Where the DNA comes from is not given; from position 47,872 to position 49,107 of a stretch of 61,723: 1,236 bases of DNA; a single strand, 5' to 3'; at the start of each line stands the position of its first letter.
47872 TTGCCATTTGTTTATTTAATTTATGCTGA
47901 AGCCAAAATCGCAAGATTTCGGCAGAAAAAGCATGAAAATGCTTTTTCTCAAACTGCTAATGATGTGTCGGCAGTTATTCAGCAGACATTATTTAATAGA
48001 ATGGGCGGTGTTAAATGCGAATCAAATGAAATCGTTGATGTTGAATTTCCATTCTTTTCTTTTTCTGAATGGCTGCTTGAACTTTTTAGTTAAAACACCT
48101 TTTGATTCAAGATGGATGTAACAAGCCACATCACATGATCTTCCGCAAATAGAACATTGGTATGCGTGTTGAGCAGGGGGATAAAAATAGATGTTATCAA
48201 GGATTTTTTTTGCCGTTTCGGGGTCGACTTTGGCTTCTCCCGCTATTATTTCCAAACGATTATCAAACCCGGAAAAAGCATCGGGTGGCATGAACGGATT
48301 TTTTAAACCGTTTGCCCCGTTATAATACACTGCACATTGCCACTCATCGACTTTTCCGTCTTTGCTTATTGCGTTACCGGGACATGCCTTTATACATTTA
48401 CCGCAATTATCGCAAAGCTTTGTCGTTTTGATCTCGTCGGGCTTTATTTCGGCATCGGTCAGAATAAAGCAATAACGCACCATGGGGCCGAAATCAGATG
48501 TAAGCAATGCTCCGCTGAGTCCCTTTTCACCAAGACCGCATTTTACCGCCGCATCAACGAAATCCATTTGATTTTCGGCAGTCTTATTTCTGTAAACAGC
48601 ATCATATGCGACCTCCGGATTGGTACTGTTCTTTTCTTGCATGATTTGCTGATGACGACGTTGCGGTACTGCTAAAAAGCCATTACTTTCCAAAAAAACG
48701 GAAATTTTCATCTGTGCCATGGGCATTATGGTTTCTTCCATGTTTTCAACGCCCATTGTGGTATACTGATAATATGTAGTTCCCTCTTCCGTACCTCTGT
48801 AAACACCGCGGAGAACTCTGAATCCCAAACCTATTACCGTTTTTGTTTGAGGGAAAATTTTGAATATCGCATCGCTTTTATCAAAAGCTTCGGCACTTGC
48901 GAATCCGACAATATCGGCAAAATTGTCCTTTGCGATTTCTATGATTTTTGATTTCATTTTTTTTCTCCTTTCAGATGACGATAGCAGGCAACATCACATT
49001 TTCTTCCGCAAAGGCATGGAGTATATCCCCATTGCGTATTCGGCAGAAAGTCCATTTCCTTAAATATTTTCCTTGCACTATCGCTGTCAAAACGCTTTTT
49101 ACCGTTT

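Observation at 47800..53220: AT-rich accessory operon: U32-like protein, three QueG/RdhA-type Fe-S paralogues and a cupin, facing an AraC regulator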

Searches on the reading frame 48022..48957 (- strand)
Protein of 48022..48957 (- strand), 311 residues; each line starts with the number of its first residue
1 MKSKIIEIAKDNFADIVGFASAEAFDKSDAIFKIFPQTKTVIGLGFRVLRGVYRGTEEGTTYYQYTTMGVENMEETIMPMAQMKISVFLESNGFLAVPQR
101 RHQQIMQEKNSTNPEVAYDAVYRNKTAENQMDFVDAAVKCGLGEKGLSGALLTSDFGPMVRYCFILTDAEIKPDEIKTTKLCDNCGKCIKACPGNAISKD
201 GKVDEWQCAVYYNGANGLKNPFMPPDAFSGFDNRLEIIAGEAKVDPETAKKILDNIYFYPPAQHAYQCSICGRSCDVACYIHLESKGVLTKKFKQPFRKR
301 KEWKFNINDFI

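Call 3: search_protein_families(library=pfam, proteins=[window:48022-48957:-], max_evalue=0.1)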
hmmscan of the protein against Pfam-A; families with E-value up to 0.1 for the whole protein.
window:48022-48957:- (311 aa): 11 families
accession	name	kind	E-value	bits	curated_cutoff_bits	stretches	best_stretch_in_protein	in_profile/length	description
PF13484.11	Fer4_16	-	2.9e-06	28.4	30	1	182-213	2-35/66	4Fe-4S double cluster binding domain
PF00037.32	Fer4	-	2.6e-05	24.3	21.1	1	180-198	6-24/24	4Fe-4S binding domain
PF12838.12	Fer4_7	-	6.1e-05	23.8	27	1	182-203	2-23/52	4Fe-4S dicluster domain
PF13187.11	Fer4_9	-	0.00048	20.5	27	1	182-199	2-19/52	4Fe-4S dicluster domain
PF12837.12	Fer4_6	-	0.00078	19.7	25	1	181-197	8-24/24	4Fe-4S binding domain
PF13237.11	Fer4_10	-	0.0014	18.9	25.5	1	177-198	4-32/53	4Fe-4S dicluster domain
PF12800.12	Fer4_4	-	0.004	17.8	24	1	181-193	3-15/17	4Fe-4S binding domain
PF25160.1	LdpA_Fe-S-bd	-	0.016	15.4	27.6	1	178-199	24-45/49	LdpA Fe-S cluster-binding domain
PF00130.28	C1_1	-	0.022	15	26.5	0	262-283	25-46/53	Phorbol esters/diacylglycerol binding domain (C1 domain)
PF17179.9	Fer4_22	-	0.028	15.7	27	0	178-194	77-93/95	4Fe-4S dicluster domain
PF12798.12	Fer4_3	-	0.048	14.9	27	1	182-196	1-15/15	4Fe-4S binding domain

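Call 4: search_protein_families(library=ncbifam, proteins=[window:48022-48957:-], max_evalue=0.1)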
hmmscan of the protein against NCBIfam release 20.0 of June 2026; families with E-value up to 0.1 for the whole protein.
window:48022-48957:- (311 aa): 22 families
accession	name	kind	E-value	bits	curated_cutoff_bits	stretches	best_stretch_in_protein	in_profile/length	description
TIGR02486.1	RDH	subfamily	7.2e-14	52.3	160.35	1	118-210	139-234/314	reductive dehalogenase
TIGR00276.1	TIGR00276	equivalog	5.5e-12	45.3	200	1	135-212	135-211/337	tRNA epoxyqueuosine(34) reductase QueG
NF007012.0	PRK09476.1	equivalog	0.00028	20.1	269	0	177-197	56-76/254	ferredoxin-type protein NapG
TIGR04041.1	activase_YjjW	hypoth_equivalog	0.00035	20.1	250.2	1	177-208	38-69/276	YjjW family glycine radical enzyme activase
NF005503.0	PRK07118.1-2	equivalog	0.00076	18.8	252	1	182-212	214-247/292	RnfABCDGE type electron transport complex subunit B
NF005745.0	PRK07569.1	equivalog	0.0013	18.1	333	1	178-202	188-212/238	bidirectional hydrogenase complex protein HoxU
TIGR04105.1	FeFe_hydrog_B1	subfamily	0.003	16.3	450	1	180-202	142-164/462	monomeric [FeFe] hydrogenase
NF009053.0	PRK12387.1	subfamily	0.0032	17.2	204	1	177-202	35-60/180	formate hydrogenlyase complex iron-sulfur subunit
TIGR02700.1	flavo_MJ0208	hypoth_equivalog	0.0048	16.2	251.35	1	179-202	147-170/234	dihydromethanopterin reductase (acceptor)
TIGR02936.1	fdxN_nitrog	equivalog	0.0086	16.2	80.55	0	179-200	20-41/91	ferredoxin III, nif-specific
TIGR00402.1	napF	equivalog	0.0088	16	102.2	1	180-281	35-145/149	ferredoxin-type protein NapF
NF038196.1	ferrodoxin_EFR1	subfamily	0.0092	16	75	1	169-207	173-211/242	EFR1 family ferrodoxin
NF045874.1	Vhu_polyferre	exception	0.014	14.1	600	1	173-200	121-148/381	F420-non-reducing hydrogenase associated-polyferredoxin VhuB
TIGR02912.1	sulfite_red_C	equivalog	0.016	14.2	324.1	1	176-223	197-241/314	sulfite reductase subunit C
TIGR02060.1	aprB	equivalog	0.021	14.7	135.65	1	174-204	39-69/132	adenylyl-sulfate reductase subunit beta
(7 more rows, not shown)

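Call 7: search_solved_structures(query=window:48022-48957:-, max_evalue=10, show_alignments=3)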
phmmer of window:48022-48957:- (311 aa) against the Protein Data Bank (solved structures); distinct sequences matched with E-value up to 10: 44.
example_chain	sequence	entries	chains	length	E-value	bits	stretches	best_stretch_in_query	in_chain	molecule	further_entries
8q4h_A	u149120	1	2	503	8.7e-11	44.5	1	134-203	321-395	Tetrachloroethene reductive dehalogenase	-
4uqu_A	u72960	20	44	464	3.1e-09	39.4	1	133-205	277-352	TETRACHLOROETHENE REDUCTIVE DEHALOGENASE CATALYTIC SUBUNIT PCEA | TETRACHLOROETHENE REDUCTIVE DEHALOGENASE CATALYTIC SUBUNIT | Tetrachloroethene reductive dehal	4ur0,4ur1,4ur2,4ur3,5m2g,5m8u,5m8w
5d08_A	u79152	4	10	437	3.8e-07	32.6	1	136-225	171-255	Epoxyqueuosine reductase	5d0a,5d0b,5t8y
5d6s_A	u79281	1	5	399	5.4e-07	32.1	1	134-218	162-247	Epoxyqueuosine reductase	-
4ras_A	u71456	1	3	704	0.00031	23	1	126-203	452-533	Oxidoreductase, NAD-binding/iron-sulfur cluster-binding protein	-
6zxu_A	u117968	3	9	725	0.00034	22.9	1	126-203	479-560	Oxidoreductase, NAD-binding/iron-sulfur cluster-binding protein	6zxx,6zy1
6zy0_A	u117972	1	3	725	0.00037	22.8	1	126-203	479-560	Oxidoreductase, NAD-binding/iron-sulfur cluster-binding protein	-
5t5i_G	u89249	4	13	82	0.0014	20.9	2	174-198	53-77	Tungsten formylmethanofuran dehydrogenase subunit fwdG | Tungsten formylmethanofuran dehydrogenase, subunit G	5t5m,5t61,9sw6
8a8o_C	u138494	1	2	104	0.031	16.4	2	180-202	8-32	Beta-subunit of the PAPS reductase from Methanothermococcus thermolithotrophicus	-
9sfi_U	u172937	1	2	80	0.061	15.5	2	178-197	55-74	4Fe-4S binding protein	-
1h98_A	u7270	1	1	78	0.062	15.5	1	181-211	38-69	FERREDOXIN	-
7zc6_C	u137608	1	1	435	0.39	12.8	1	172-197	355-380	RnfC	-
6fah_A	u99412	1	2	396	0.47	12.6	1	181-202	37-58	Caffeyl-CoA reductase-Etf complex subunit CarE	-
6tmf_d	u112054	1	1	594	0.52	12.4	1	177-224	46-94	ATPase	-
7np8_A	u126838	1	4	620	0.56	12.3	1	180-246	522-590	Coenzyme F420-dependent sulfite reductase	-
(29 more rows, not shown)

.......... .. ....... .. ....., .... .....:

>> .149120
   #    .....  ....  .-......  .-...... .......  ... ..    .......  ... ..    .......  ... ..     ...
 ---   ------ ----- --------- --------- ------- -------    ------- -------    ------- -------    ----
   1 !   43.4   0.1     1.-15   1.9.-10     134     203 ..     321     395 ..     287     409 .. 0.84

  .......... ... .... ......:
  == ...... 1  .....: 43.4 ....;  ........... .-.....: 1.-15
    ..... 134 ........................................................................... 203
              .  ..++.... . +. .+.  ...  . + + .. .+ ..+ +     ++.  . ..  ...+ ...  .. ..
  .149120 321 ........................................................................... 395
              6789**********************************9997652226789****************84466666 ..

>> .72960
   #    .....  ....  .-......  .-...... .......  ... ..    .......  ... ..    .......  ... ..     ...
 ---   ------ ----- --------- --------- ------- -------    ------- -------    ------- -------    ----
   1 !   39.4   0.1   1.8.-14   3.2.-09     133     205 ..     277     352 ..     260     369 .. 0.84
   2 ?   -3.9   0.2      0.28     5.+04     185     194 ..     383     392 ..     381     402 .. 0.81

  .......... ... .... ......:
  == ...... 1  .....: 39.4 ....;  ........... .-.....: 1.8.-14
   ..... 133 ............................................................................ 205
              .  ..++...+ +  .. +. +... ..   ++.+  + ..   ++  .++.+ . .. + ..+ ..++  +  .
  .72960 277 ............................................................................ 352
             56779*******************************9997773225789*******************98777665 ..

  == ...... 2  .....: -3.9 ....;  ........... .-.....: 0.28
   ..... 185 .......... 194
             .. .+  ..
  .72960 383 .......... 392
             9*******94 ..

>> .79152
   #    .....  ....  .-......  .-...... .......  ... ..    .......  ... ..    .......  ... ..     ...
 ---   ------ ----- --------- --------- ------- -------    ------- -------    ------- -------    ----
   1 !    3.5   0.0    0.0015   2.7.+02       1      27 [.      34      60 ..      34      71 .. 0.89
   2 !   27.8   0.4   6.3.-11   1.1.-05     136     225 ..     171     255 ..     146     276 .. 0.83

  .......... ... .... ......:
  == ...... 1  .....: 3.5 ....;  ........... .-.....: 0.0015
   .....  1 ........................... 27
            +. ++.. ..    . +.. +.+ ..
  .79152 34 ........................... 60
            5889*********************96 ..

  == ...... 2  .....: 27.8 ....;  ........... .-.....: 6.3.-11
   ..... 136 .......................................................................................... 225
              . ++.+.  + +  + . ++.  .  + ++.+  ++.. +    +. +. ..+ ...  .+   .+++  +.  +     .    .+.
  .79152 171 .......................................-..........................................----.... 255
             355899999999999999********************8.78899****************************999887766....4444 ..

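Call 14: find_homologous_proteins(query=window:48022-48957:-, max_evalue=0.001)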
Query window:48022-48957:- (311 aa): 2630 proteins with E <= 0.001 among 3670 candidates; the best 120 are listed.
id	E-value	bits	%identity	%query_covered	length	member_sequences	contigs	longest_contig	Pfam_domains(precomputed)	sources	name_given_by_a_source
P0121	7.0e-213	723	100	100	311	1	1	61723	PF13484.12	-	-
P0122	3.2e-190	649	87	100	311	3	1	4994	PF13484.12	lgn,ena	-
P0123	3.1e-179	613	82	100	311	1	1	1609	PF13484.12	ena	-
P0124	6.2e-179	612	82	100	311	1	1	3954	PF13484.12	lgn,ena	-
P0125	1.1e-178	611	82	100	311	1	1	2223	PF13484.12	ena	-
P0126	1.6e-178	610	81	100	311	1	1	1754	PF13484.12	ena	-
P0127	2.7e-178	610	82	100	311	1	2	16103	PF13484.12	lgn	-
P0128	5.7e-178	608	82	100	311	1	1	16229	PF13484.12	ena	-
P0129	8.1e-178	608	81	100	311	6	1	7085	PF13484.12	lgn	-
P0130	9.0e-178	608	82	100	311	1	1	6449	PF13187.12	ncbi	-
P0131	1.1e-177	608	82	100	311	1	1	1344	PF00037.33,PF13484.12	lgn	-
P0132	1.2e-177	607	81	100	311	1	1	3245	PF13484.12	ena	-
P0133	1.4e-177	607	81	100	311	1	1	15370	PF13484.12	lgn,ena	-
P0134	1.6e-177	607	81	100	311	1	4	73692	PF13484.12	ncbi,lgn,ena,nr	ncbi:MAG: hypothetical protein J6D52_08620 [Clostridia bacterium]|nr:hypothetical protein [Clostridi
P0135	1.7e-177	607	81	100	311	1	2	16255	PF13484.12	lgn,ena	-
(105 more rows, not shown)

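Call 47: predict_structure(alignment_id=A2)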
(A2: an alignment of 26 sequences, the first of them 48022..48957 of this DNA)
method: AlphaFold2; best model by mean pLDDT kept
length: 311 residues; sequences in the alignment: 26
mean_pLDDT: 75.1   pTM: 0.76
mean pLDDT of the five models: 75.1, 73.8, 69.6, 62.2, 61.1
residues with pLDDT >= 90: 85; 70-90: 118; 50-70: 59; < 50: 49
segments of 3 or more residues with pLDDT < 50: 55-67, 102-129, 263-269
pLDDT, mean of each block of 10 residues (from residue 1): 97 95 87 88 86 48 48 79 95 90 42 44 46 87 89 87 94 82 91 83 76 62 72 75 77 71 47 80 83 65 61 64
secondary structure, 60 per line:
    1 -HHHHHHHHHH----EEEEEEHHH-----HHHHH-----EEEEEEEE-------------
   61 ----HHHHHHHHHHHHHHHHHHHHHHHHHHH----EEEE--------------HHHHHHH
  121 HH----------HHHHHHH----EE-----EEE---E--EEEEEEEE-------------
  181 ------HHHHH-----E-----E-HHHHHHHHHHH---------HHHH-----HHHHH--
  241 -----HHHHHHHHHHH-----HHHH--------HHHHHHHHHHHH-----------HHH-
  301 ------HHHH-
elements in order: H2-11 E16-21 H30-34 E40-47 H65-91 E96-99 H114-122 H133-139 E151-153 E160-167 H187-191 H205-215 H225-228 H234-238 H246-256 H262-265 H274-285 H307-310

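Call 50: fold_search(model_id=the predicted structure, library=pdb)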
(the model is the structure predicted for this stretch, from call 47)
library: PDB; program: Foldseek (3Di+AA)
matches with E <= 10: 108; with E <= 0.001: 46
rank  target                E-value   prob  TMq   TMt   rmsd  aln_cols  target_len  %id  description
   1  5t8y_A                2.0e-08  1.00  0.47  0.40  16.0       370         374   14  Structure of epoxyqueuosine reductase from Bacillus subtilis with the Asp134 catalytic loop swung out of the active si (released 2016-09-28)
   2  5d6s_A                4.2e-08  1.00  0.48  0.41  16.8       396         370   13  Structure of epoxyqueuosine reductase from Streptococcus thermophilus. (released 2015-09-23)
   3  5d6s_C                4.5e-08  1.00  0.48  0.41  13.6       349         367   13  Structure of epoxyqueuosine reductase from Streptococcus thermophilus. (released 2015-09-23)
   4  5t8y_B                8.9e-08  1.00  0.47  0.40  16.0       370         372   14  Structure of epoxyqueuosine reductase from Bacillus subtilis with the Asp134 catalytic loop swung out of the active si (released 2016-09-28)
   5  5d0a_C                9.4e-08  1.00  0.49  0.41  13.0       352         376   14  Crystal structure of epoxyqueuosine reductase with cleaved RNA stem loop (released 2016-09-28)
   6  5d0b_A                1.6e-07  1.00  0.46  0.39  14.2       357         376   14  Crystal structure of epoxyqueuosine reductase with a tRNA-TYR epoxyqueuosine-modified tRNA stem loop (released 2016-09-28)
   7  5d08_B                2.1e-07  1.00  0.48  0.40  13.2       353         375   13  Crystal structure of selenomethionine-labeled epoxyqueuosine reductase (released 2016-09-28)
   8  8q4h_A                2.2e-07  1.00  0.49  0.32  15.2       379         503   18  a membrane-bound menaquinol:organohalide oxidoreductase complex RDH complex (released 2023-10-18)
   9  5d0a_A                3.9e-07  1.00  0.45  0.38  13.6       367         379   12  Crystal structure of epoxyqueuosine reductase with cleaved RNA stem loop (released 2016-09-28)
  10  4ur3_A                4.6e-07  1.00  0.46  0.32  14.6       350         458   16  Crystal structure of the PCE reductive dehalogenase from S. multivorans P2(1) crystal form (released 2014-10-15)
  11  4ur3_C                4.8e-07  1.00  0.47  0.34   6.0       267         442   19  Crystal structure of the PCE reductive dehalogenase from S. multivorans P2(1) crystal form (released 2014-10-15)
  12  5d0a_D                4.8e-07  1.00  0.47  0.40  13.7       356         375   13  Crystal structure of epoxyqueuosine reductase with cleaved RNA stem loop (released 2016-09-28)
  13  5m8u_B                5.9e-07  1.00  0.46  0.35   6.4       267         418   18  PCE reductive dehalogenase from S. multivorans in complex with 4-bromophenol (released 2017-07-12)
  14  4uqu_A                6.3e-07  1.00  0.46  0.33   6.4       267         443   18  Crystal structure of the tetrachloroethene reductive dehalogenase from Sulfurospirillum multivorans (released 2014-10-15)
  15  5d08_A                6.9e-07  1.00  0.46  0.38  13.6       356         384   13  Crystal structure of selenomethionine-labeled epoxyqueuosine reductase (released 2016-09-28)
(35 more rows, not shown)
